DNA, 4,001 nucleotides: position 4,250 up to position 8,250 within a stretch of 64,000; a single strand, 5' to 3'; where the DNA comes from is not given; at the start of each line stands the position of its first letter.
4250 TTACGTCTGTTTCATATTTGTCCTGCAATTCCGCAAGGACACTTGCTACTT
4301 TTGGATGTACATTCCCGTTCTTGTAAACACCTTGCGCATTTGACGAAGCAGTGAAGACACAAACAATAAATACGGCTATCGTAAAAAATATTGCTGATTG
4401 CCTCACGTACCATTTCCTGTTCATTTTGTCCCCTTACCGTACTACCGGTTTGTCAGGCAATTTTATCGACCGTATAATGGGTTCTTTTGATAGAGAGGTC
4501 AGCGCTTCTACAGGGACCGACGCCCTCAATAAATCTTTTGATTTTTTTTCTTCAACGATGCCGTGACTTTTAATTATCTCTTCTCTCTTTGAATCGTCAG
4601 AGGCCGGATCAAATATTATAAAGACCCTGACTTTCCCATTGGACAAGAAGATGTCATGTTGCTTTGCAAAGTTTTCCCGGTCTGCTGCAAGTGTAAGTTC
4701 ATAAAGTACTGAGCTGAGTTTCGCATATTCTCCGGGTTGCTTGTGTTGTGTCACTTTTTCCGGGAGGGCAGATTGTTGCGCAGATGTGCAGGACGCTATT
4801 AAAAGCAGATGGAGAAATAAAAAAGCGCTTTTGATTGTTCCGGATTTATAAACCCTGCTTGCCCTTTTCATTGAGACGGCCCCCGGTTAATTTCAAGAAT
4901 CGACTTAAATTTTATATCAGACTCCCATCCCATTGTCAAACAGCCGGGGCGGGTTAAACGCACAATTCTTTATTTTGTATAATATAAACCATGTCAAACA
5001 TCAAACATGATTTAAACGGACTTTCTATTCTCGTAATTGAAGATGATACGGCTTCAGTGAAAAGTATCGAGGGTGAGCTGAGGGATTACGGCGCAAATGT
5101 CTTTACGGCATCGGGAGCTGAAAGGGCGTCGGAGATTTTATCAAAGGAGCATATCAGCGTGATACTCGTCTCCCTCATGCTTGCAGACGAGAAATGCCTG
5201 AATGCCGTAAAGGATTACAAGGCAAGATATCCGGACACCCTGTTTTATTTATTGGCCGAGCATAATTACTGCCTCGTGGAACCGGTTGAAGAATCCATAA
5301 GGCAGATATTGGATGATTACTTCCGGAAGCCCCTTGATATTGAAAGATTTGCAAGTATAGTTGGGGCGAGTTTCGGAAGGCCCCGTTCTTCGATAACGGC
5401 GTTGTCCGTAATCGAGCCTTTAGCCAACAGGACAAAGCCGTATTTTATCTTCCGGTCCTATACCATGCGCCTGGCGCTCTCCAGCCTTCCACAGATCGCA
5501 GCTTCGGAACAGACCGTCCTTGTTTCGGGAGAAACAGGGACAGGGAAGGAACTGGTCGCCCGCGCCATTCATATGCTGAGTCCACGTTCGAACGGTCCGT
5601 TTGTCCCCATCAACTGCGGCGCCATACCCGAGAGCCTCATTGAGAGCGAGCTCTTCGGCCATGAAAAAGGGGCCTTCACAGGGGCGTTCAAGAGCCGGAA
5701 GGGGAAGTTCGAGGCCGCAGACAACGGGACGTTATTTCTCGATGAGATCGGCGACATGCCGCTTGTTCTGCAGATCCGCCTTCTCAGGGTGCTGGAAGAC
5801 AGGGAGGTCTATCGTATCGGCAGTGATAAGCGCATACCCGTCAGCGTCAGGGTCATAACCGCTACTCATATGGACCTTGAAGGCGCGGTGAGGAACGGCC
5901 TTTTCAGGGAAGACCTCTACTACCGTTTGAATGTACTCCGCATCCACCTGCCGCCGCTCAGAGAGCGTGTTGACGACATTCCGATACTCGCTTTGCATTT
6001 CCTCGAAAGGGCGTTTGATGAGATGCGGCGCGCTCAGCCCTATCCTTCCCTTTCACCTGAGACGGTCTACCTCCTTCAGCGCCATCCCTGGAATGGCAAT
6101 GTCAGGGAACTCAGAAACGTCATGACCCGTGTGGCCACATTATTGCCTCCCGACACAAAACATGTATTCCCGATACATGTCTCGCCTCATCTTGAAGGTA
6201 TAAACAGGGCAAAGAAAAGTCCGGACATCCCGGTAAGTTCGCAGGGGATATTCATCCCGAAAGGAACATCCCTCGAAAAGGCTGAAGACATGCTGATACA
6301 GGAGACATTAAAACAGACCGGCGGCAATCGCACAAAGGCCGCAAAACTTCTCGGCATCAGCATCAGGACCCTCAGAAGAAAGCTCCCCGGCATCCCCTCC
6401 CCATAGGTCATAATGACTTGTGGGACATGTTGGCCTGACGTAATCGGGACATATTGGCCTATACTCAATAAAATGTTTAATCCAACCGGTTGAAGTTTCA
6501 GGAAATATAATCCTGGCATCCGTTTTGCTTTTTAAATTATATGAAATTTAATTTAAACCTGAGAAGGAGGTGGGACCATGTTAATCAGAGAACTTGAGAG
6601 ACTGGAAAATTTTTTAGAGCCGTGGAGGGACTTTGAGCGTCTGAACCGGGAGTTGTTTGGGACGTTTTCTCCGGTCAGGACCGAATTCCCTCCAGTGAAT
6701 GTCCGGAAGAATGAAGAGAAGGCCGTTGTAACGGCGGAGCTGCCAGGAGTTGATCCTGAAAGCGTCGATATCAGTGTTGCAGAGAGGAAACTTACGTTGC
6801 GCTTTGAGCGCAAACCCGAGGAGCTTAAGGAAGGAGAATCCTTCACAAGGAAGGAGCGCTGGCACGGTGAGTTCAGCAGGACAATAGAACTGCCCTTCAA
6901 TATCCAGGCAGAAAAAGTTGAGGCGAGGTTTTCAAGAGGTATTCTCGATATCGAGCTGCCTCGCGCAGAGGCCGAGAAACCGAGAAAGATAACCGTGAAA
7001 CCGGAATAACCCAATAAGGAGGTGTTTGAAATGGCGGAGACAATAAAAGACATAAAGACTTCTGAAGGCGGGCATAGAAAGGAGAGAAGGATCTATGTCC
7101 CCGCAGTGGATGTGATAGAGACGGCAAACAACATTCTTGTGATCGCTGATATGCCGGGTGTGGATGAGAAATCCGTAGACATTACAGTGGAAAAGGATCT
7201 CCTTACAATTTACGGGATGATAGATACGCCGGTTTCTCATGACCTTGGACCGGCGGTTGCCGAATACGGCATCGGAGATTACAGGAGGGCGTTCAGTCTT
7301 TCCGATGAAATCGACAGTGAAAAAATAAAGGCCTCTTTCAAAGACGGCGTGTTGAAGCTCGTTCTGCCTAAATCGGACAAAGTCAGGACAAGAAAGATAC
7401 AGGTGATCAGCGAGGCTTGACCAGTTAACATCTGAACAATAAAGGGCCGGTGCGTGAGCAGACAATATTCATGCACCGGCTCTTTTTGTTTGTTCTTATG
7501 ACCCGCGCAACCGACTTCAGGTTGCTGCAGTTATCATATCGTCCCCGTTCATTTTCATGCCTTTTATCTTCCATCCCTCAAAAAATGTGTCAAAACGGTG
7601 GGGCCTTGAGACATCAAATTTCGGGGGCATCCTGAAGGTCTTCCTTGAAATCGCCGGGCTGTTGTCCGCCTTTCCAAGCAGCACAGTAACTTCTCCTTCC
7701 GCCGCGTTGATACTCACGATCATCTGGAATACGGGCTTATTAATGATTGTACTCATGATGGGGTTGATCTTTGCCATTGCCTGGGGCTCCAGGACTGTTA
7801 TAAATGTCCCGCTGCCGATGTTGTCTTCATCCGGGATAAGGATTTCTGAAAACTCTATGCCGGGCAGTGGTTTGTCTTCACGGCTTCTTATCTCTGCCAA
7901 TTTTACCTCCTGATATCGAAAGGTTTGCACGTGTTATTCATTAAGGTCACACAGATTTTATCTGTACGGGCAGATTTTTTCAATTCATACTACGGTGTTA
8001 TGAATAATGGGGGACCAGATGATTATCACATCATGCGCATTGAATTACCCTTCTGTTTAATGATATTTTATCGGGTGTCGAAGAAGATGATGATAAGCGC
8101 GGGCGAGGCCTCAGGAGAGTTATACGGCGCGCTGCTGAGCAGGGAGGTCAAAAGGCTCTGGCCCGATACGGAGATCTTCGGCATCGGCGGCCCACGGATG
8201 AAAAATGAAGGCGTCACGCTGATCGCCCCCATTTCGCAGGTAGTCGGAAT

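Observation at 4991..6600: Sigma-54 activator with a pseudo-receiver (phospho-Asp to Ser, Thr to Ala) positioned to drive a sigma-54-dependent hsp20 operon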

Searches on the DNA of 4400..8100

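Call 56: search_rna_families(source=window, start=4400, end=8100, threshold=evalue, max_evalue=1)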
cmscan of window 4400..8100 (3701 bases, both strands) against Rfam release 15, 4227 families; matches with E-value up to 1: 0.
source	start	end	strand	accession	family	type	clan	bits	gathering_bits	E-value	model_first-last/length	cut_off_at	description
